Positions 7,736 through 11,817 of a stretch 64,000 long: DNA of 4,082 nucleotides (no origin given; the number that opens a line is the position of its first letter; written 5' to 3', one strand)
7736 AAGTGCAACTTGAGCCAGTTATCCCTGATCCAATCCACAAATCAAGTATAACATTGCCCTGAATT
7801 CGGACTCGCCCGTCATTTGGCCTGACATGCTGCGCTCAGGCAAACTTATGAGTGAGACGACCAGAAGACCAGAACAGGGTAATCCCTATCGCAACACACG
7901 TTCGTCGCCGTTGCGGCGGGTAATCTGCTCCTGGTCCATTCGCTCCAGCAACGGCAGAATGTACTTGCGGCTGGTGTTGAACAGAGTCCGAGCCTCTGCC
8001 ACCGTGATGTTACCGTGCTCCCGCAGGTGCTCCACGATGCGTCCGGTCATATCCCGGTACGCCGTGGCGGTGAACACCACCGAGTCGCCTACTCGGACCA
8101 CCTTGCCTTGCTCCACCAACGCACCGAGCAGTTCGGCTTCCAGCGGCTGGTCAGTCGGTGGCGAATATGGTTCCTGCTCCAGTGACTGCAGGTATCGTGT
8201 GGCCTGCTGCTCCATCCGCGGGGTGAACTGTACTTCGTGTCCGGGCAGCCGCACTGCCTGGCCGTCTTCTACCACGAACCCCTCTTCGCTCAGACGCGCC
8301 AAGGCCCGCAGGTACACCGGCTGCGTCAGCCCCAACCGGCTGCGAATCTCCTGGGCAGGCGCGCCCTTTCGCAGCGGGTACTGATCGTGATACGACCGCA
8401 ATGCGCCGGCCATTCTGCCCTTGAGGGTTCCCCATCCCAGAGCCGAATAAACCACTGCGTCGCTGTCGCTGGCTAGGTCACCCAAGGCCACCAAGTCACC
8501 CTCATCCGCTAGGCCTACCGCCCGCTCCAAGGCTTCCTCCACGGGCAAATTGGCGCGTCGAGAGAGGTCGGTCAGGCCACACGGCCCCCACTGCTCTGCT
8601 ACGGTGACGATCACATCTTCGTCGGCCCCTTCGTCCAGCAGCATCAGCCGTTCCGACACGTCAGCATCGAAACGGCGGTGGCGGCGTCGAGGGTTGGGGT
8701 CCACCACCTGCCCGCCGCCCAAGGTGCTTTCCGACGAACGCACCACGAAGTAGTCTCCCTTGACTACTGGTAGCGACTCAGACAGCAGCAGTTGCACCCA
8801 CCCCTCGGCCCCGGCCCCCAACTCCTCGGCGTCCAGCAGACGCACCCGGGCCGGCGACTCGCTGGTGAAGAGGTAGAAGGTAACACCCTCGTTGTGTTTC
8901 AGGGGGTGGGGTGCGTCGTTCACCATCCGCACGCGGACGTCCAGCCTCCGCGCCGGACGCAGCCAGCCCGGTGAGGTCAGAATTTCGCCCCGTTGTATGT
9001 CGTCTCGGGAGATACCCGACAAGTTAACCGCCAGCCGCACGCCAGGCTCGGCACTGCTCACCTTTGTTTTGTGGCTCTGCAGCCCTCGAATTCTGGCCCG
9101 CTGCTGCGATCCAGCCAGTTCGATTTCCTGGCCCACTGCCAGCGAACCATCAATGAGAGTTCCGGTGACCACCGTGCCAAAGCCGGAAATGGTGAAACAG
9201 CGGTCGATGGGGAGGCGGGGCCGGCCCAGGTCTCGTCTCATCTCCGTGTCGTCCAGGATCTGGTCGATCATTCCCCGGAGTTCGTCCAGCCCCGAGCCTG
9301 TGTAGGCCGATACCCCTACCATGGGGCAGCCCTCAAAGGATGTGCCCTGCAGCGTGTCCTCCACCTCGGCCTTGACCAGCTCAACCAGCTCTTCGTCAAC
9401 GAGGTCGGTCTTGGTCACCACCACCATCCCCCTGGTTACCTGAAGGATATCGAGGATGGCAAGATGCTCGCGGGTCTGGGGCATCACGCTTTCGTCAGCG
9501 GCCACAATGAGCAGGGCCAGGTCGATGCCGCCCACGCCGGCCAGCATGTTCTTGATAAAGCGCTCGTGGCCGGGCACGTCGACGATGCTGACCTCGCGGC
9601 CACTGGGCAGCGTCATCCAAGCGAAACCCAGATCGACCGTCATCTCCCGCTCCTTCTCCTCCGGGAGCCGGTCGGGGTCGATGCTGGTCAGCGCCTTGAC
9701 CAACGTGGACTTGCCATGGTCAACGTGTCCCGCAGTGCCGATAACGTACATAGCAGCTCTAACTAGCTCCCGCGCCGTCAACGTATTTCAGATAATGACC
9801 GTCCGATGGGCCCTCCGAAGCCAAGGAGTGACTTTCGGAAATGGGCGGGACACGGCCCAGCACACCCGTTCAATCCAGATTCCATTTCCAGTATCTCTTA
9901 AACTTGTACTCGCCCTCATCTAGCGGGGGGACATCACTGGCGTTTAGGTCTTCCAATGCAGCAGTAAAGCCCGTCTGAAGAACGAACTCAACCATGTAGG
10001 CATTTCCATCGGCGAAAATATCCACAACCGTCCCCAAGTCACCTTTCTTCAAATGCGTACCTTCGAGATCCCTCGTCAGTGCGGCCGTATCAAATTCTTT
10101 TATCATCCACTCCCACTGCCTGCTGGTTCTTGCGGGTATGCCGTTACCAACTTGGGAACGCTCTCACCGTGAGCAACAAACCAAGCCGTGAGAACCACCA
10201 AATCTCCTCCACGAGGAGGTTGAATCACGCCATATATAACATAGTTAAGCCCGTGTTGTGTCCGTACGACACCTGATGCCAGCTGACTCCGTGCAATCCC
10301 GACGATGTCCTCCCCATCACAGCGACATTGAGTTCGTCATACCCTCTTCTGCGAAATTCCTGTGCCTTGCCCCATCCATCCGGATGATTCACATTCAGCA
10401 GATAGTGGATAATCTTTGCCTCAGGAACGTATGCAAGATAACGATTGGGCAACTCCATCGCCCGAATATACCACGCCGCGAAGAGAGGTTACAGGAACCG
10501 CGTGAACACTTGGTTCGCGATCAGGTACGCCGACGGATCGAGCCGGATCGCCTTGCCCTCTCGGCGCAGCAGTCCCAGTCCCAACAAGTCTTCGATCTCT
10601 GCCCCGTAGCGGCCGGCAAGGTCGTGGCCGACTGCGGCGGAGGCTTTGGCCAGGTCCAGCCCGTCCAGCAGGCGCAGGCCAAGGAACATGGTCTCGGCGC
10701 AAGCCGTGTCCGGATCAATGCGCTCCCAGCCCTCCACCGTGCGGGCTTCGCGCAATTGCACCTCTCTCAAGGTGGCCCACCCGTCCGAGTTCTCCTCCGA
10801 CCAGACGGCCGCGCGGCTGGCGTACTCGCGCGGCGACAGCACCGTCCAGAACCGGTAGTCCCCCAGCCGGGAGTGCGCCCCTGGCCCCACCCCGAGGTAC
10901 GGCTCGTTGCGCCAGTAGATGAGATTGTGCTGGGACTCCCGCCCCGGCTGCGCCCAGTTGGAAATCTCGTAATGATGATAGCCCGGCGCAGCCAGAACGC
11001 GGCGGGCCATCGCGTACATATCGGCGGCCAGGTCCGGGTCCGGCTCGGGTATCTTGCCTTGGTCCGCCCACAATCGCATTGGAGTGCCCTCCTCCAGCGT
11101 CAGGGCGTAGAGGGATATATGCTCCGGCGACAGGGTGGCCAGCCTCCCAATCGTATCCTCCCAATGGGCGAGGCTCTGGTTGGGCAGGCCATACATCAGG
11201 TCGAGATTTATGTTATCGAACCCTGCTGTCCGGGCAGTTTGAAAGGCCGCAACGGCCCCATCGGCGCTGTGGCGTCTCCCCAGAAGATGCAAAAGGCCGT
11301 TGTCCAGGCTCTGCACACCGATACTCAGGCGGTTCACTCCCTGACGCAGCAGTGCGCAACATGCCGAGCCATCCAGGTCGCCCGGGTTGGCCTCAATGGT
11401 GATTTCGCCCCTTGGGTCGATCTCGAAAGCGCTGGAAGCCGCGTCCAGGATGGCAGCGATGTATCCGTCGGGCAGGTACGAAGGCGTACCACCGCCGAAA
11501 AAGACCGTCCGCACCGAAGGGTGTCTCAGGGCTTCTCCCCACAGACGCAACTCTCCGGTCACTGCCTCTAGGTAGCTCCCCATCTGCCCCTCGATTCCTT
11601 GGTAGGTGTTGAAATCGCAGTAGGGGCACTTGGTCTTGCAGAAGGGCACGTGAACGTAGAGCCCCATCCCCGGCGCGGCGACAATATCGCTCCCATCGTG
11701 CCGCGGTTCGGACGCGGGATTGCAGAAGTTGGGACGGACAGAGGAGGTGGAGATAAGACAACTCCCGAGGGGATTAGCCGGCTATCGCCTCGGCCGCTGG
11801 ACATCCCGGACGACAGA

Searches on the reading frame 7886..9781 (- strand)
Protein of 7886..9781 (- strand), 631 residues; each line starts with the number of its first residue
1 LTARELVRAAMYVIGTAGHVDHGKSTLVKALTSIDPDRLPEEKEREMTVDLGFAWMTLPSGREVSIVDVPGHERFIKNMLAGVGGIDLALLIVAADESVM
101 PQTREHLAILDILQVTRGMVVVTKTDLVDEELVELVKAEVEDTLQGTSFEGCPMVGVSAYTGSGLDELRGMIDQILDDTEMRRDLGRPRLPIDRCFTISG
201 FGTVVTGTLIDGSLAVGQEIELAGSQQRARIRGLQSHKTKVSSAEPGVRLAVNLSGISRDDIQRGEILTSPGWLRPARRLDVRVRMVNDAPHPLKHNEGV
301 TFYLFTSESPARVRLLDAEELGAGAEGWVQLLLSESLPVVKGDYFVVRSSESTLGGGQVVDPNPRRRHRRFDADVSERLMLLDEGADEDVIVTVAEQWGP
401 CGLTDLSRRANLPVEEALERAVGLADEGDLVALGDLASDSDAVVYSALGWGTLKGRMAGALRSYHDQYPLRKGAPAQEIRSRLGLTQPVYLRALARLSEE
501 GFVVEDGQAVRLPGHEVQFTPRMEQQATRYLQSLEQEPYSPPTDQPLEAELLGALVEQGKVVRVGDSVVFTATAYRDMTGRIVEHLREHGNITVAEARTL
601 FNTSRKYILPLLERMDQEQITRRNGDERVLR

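Call 12: search_protein_families(library=ncbifam, proteins=[window:7886-9781:-], max_evalue=0.00001)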
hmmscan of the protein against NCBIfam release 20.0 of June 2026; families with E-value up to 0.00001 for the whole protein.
window:7886-9781:- (631 aa): 22 families
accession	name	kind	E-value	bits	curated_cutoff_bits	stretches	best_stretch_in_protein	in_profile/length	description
TIGR00475.1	selB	equivalog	3.4e-103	346.3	242.25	1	13-377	2-346/581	selenocysteine-specific translation elongation factor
NF009373.0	PRK12736.1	subfamily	2.1e-53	181.5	452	1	13-360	14-390/394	elongation factor Tu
NF000766.0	PRK00049.1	subfamily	1.4e-50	172.2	449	1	13-360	14-392/396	elongation factor Tu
NF009372.0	PRK12735.1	subfamily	2.8e-49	168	479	1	13-360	14-392/396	elongation factor Tu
TIGR00485.1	EF-Tu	equivalog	1.1e-48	165.9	522.4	1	13-359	14-389/394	elongation factor Tu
NF003077.0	PRK04000.1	equivalog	7.7e-44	150.5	315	2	62-281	85-328/412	translation initiation factor IF-2 subunit gamma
NF008969.0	PRK12317.1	subfamily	2.4e-43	148.3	502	1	37-270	61-309/426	elongation factor 1-alpha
TIGR03680.1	eif2g_arch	equivalog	9.3e-42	143.7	514.5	2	62-274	81-316/407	translation initiation factor IF-2 subunit gamma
TIGR00483.1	EF-1_alpha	equivalog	1.6e-32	112.6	540.1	1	37-269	61-309/427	translation elongation factor EF-1 subunit alpha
TIGR02034.1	CysN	subfamily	1.7e-23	83.3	336.1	1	37-300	56-327/406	sulfate adenylyltransferase, large subunit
NF004035.0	PRK05506.1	subfamily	4.7e-22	78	715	1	37-272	80-324/632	bifunctional sulfate adenylyltransferase subunit 1/adenylylsulfate kinase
NF003478.0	PRK05124.1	equivalog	8.2e-21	74.1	590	1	37-313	83-367/475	sulfate adenylyltransferase subunit CysN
TIGR00487.1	IF-2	equivalog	9.2e-18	64.3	424.4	1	13-258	89-329/587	translation initiation factor IF-2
TIGR00231.1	small_GTP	domain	4.6e-12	46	42.5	1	12-172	4-162/164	GTP-binding protein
NF009381.0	PRK12740.1-5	subfamily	6.5e-09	34.7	583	1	13-136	35-147/692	elongation factor G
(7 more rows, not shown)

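Call 37: search_protein_families(library=pfam, proteins=[window:7886-9781:-], max_evalue=0.00001)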
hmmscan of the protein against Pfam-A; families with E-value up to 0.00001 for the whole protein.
window:7886-9781:- (631 aa): 5 families
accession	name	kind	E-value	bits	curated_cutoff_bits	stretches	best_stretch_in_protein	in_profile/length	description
PF00009.33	GTP_EFTU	-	3.1e-34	118.6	26.5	1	13-176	5-186/188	Elongation factor Tu GTP binding domain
PF09107.17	SelB-wing_3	-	3.8e-20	71.6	23.2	1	584-630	1-47/47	Elongation factor SelB, winged helix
PF03144.31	GTP_EFTU_D2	-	2.1e-14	54.1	30.3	1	202-269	1-73/73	Elongation factor Tu domain 2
PF09106.17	SelB-wing_2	-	9.7e-13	48.4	22.3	1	460-512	3-57/57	Elongation factor SelB, winged helix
PF25461.1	Beta-barrel_SelB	-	2.4e-12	47.4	27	1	283-365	3-79/80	Selenocysteine-specific elongation factor, beta-barrel domain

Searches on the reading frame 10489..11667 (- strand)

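Call 12: search_protein_families(library=ncbifam, proteins=[window:10489-11667:-], max_evalue=0.00001)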
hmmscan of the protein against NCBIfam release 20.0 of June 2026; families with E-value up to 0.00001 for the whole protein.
window:10489-11667:- (392 aa): 19 families
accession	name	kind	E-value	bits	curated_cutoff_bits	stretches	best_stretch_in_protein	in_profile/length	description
TIGR00539.1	hemN_rel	equivalog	1.9e-81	274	205.4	1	2-348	2-326/361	radical SAM family heme chaperone HemW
NF005133.0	PRK06582.1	equivalog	2.1e-69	234.4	597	1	2-352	13-349/390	coproporphyrinogen III oxidase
TIGR04107.1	rSAM_HutW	equivalog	3.5e-53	180.9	400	1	3-284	42-327/419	heme anaerobic degradation radical SAM methyltransferase ChuW/HutW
NF006067.1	PRK08208.1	equivalog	2.3e-50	171.8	380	1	2-385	37-408/427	STM4012 family radical SAM protein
TIGR03994.1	rSAM_HemZ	equivalog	4.6e-49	167.6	321.4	1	2-233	86-318/401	coproporphyrinogen dehydrogenase HemZ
NF004567.0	PRK05904.1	equivalog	7.2e-40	137.3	355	1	3-266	9-265/353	coproporphyrinogen III oxidase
TIGR00538.1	hemN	equivalog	2e-38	132.4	324.95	1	2-189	51-240/454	oxygen-independent coproporphyrinogen III oxidase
NF006061.0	PRK08207.1-4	equivalog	7e-34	117.5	702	1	3-267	176-457/501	coproporphyrinogen III oxidase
NF006385.0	PRK08629.1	equivalog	9.1e-33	113.7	355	1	3-286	55-327/439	coproporphyrinogen III oxidase family protein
NF006060.0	PRK08207.1-3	equivalog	5.9e-32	111.1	653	1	2-222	151-378/477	coproporphyrinogen III oxidase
NF006064.0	PRK08207.2-2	equivalog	4.3e-30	105.1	504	1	1-195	145-344/465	coproporphyrinogen III oxidase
NF006059.0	PRK08207.1-1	equivalog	9.8e-26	90.5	1012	1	3-197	174-374/496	coproporphyrinogen III oxidase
NF006066.0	PRK08207.2-5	equivalog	8.9e-25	87.3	1117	1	3-278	193-482/518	coproporphyrinogen III oxidase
TIGR04419.1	no_iron_rSAM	equivalog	1.5e-23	84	300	1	33-266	23-255/378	HemN-related non-iron pseudo-SAM protein PsgB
NF006065.0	PRK08207.2-4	equivalog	2e-22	79.8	922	1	3-233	171-408/484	coproporphyrinogen III oxidase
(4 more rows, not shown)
